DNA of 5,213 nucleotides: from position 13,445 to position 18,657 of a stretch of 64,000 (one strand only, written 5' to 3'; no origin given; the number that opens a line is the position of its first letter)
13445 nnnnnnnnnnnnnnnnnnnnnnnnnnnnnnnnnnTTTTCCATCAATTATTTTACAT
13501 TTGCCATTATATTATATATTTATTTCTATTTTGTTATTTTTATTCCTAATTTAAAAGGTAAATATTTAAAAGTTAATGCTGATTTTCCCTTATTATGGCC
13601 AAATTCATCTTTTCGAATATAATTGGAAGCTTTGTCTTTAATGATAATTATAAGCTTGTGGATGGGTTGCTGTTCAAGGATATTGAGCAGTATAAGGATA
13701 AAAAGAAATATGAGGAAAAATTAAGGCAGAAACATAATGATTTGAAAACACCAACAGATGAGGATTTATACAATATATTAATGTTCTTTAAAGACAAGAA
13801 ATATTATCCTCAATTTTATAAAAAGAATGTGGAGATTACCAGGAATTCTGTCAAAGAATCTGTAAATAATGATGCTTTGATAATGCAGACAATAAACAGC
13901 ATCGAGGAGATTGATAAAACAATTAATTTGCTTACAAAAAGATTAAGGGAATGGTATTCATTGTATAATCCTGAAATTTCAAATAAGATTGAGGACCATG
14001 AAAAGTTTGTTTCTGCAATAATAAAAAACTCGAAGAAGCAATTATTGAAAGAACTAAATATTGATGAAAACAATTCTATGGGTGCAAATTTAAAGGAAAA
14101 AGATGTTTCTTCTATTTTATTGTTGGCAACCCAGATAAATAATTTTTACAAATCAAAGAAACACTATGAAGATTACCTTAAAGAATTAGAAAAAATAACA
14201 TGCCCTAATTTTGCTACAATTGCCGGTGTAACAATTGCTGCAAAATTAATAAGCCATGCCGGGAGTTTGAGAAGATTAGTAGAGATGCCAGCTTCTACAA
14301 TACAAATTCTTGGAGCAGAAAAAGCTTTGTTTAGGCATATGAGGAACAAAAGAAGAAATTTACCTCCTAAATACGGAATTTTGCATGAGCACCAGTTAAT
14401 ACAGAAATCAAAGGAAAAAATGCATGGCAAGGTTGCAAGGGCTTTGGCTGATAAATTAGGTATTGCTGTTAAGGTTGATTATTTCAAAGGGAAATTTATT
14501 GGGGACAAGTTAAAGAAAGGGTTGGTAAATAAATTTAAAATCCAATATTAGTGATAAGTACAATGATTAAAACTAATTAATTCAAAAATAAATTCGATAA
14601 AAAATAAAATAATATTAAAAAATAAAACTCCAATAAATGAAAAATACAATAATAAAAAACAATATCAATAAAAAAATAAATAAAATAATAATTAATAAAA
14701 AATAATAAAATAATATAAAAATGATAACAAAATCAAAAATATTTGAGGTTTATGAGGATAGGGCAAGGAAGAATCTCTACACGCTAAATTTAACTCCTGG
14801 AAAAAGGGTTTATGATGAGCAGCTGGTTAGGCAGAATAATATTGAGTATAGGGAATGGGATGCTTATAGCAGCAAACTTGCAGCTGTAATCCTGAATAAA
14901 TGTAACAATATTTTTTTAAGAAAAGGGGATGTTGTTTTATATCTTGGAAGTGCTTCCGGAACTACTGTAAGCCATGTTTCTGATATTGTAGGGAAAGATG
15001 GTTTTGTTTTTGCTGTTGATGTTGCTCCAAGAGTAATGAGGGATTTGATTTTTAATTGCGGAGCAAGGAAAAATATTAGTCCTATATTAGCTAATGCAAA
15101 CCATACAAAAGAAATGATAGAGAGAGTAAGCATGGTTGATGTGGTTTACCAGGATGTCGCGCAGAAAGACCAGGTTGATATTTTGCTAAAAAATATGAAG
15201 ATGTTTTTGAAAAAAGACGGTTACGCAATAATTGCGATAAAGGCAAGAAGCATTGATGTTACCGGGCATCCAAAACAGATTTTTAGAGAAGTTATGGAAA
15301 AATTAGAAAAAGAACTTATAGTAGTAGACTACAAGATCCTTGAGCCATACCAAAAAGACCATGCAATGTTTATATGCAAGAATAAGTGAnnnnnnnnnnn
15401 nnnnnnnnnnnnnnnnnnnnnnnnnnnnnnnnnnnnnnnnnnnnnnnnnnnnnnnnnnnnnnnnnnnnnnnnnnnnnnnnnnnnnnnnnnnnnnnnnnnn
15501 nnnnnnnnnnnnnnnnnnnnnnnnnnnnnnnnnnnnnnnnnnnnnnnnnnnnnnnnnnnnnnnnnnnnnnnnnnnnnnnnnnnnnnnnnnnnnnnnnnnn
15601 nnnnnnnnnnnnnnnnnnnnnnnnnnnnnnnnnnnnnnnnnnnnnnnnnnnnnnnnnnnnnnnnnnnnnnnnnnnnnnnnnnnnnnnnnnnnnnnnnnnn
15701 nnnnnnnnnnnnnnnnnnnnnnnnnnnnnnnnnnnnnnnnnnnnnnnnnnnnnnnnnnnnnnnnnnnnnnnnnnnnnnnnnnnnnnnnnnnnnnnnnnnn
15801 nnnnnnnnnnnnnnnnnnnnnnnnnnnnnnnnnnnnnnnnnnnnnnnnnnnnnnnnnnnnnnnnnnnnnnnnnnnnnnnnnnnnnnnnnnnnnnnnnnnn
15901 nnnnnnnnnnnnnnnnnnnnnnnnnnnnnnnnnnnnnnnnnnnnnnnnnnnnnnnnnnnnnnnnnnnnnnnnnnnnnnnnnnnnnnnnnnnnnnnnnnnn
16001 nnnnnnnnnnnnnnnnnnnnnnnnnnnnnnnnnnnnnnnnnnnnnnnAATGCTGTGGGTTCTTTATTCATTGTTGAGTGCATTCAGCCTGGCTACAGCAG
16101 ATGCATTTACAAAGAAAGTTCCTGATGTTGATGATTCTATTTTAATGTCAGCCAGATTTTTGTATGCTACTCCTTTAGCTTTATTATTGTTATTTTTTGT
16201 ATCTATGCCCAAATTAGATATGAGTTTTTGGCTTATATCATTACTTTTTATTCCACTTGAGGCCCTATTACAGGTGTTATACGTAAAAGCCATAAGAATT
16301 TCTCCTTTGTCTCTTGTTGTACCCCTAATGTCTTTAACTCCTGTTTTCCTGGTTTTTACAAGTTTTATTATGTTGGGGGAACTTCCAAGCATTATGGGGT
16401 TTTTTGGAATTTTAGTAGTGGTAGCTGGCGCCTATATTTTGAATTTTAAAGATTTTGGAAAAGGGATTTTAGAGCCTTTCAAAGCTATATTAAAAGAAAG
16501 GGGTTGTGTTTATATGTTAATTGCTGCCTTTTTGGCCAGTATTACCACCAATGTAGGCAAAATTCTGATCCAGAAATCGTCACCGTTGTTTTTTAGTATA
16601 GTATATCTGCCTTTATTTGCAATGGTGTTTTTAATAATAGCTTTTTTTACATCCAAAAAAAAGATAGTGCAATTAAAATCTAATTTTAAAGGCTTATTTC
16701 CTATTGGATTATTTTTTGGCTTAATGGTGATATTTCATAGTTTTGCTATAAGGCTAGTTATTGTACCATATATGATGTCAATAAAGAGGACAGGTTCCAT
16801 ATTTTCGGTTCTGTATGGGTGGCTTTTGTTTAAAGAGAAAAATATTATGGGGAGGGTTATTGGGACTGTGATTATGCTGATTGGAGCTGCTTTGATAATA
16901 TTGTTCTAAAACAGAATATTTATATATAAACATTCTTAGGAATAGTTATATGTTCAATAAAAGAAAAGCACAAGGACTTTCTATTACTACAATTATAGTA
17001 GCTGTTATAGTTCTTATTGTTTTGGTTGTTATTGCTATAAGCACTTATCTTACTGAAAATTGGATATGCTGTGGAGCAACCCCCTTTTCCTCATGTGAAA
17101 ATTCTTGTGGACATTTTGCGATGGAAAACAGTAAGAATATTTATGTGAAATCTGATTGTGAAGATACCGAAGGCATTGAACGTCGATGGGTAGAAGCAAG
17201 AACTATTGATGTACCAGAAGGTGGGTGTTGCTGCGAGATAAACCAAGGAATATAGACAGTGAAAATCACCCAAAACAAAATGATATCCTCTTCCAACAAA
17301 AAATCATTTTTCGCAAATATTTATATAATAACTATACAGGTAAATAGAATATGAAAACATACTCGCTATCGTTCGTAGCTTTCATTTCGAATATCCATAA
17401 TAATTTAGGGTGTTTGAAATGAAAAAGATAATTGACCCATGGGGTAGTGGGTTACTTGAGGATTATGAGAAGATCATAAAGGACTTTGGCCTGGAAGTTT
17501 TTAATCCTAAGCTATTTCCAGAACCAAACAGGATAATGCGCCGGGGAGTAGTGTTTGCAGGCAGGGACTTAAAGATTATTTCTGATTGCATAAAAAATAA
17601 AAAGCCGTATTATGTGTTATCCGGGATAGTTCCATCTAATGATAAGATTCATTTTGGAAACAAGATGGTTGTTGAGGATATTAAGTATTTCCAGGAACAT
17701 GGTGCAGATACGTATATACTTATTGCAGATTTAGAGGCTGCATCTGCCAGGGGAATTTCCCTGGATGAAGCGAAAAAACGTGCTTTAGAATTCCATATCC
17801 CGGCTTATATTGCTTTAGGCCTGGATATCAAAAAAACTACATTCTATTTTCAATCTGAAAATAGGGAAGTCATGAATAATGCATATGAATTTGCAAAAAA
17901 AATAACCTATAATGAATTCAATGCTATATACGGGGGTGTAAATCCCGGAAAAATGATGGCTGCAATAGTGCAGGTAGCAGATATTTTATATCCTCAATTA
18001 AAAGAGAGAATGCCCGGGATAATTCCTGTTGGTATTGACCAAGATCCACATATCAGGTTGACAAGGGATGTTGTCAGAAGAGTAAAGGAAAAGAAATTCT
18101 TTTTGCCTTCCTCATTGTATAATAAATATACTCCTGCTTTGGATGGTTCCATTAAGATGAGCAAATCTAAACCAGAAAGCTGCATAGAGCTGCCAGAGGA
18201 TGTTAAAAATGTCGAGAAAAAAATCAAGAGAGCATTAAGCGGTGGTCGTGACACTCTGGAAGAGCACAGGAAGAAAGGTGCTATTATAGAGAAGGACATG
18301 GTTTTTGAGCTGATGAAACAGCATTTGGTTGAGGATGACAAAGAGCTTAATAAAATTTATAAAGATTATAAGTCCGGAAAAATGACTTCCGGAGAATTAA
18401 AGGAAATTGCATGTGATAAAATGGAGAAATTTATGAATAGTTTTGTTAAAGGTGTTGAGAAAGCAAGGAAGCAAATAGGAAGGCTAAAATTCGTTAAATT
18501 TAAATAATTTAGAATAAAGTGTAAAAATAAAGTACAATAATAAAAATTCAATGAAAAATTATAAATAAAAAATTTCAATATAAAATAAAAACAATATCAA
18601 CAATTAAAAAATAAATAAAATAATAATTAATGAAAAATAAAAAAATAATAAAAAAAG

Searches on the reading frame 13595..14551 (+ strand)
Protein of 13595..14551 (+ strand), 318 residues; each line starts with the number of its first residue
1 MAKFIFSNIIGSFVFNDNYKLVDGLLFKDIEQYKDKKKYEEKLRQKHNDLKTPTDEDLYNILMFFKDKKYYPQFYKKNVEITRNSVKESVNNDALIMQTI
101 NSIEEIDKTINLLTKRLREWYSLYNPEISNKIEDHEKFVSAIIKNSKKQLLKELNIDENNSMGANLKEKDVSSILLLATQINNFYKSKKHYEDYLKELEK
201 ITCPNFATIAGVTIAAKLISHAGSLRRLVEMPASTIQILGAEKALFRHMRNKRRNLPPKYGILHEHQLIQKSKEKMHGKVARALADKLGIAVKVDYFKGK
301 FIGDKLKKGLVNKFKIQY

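Call 64: search_protein_families(library=pfam, proteins=[window:13595-14551:+], max_evalue=0.00001)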
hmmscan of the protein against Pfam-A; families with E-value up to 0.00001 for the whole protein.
window:13595-14551:+ (318 aa): 1 family
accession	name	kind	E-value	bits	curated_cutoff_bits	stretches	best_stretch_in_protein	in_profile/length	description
PF01798.23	Nop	-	2e-52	178.4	25.4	1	103-314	2-226/228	snoRNA binding domain, fibrillarin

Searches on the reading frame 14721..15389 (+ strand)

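Call 64: search_protein_families(library=pfam, proteins=[window:14721-15389:+], max_evalue=0.00001)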
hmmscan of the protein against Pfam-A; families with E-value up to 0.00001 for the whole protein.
window:14721-15389:+ (222 aa): 1 family
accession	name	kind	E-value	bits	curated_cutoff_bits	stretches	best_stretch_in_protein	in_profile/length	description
PF01269.23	Fibrillarin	-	4.2e-80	268.6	27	1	6-221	9-225/227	Fibrillarin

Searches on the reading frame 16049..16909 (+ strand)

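Call 17: search_protein_families(library=pfam, proteins=[window:16049-16909:+], max_evalue=0.001)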
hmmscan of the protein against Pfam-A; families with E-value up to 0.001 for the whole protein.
window:16049-16909:+ (286 aa): 1 family
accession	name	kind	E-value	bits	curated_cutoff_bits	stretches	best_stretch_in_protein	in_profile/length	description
PF00892.27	EamA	-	7.9e-25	88.2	28.2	2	2-132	2-134/135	EamA-like transporter family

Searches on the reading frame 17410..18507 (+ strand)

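Call 64: search_protein_families(library=pfam, proteins=[window:17410-18507:+], max_evalue=0.00001)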
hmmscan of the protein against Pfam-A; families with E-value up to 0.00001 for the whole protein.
window:17410-18507:+ (365 aa): 1 family
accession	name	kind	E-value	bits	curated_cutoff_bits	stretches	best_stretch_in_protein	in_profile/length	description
PF00579.31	tRNA-synt_1b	-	8.5e-45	153.7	21.1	1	63-341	2-290/292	tRNA synthetases class I (W and Y)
